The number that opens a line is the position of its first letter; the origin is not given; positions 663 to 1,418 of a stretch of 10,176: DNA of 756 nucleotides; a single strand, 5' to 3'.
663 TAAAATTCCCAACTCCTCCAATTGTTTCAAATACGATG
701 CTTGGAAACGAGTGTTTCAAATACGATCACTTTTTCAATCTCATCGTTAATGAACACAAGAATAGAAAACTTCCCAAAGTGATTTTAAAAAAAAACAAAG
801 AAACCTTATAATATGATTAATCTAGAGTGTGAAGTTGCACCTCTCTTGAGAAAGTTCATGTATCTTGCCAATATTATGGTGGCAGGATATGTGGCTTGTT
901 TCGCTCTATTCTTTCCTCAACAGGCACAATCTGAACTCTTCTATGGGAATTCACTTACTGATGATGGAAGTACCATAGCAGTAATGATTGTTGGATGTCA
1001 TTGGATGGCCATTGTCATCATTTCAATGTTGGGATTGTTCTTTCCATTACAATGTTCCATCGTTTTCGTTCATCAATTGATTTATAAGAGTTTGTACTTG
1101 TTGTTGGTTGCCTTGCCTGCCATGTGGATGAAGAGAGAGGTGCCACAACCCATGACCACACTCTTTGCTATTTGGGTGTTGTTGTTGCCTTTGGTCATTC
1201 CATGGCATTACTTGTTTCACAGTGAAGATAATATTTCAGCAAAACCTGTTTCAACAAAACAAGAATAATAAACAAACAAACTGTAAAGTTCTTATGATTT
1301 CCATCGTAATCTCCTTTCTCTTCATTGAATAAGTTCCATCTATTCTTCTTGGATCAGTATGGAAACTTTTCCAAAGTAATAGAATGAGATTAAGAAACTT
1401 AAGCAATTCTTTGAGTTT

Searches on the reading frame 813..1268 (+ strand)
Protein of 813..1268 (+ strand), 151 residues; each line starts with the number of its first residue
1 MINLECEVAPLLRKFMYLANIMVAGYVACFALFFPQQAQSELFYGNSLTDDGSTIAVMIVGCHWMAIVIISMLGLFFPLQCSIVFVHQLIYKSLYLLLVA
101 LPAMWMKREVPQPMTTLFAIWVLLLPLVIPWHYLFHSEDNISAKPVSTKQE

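Call 19: search_protein_families(library=pfam, proteins=[window:813-1268:+], max_evalue=0.01)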
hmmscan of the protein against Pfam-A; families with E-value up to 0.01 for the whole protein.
window:813-1268:+ (151 aa): 0 families

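Call 47: list_cluster_members(proteins=[window:7369-7845:-, window:7369-7746:-, window:813-1268:+, window:1463-1879:+, window:3169-4356:+])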
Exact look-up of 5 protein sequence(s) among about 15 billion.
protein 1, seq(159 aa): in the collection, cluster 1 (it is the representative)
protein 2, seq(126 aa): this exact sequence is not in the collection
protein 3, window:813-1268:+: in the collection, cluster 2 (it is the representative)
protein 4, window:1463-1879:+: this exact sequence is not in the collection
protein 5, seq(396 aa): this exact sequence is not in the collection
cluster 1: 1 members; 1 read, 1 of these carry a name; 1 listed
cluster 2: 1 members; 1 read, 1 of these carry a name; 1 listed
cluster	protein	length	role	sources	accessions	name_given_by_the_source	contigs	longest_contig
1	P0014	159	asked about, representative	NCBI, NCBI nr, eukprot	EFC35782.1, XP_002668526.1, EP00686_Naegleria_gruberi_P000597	predicted protein [Naegleria gruberi] | uncharacterized protein NAEGRDRAFT_54747 [Naegleria gruberi] | XP_002668526.1 predicted protein [Naegleria gruberi strain NEG-M]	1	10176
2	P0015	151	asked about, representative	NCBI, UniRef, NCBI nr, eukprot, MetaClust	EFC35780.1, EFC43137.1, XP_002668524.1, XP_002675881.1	predicted protein [Naegleria gruberi] | Predicted protein n=1 Tax=Naegleria gruberi TaxID=5762 RepID=D2VJ55_NAEGR | uncharacterized protein NAEGRDRAFT_76557 [Naegleria gruberi]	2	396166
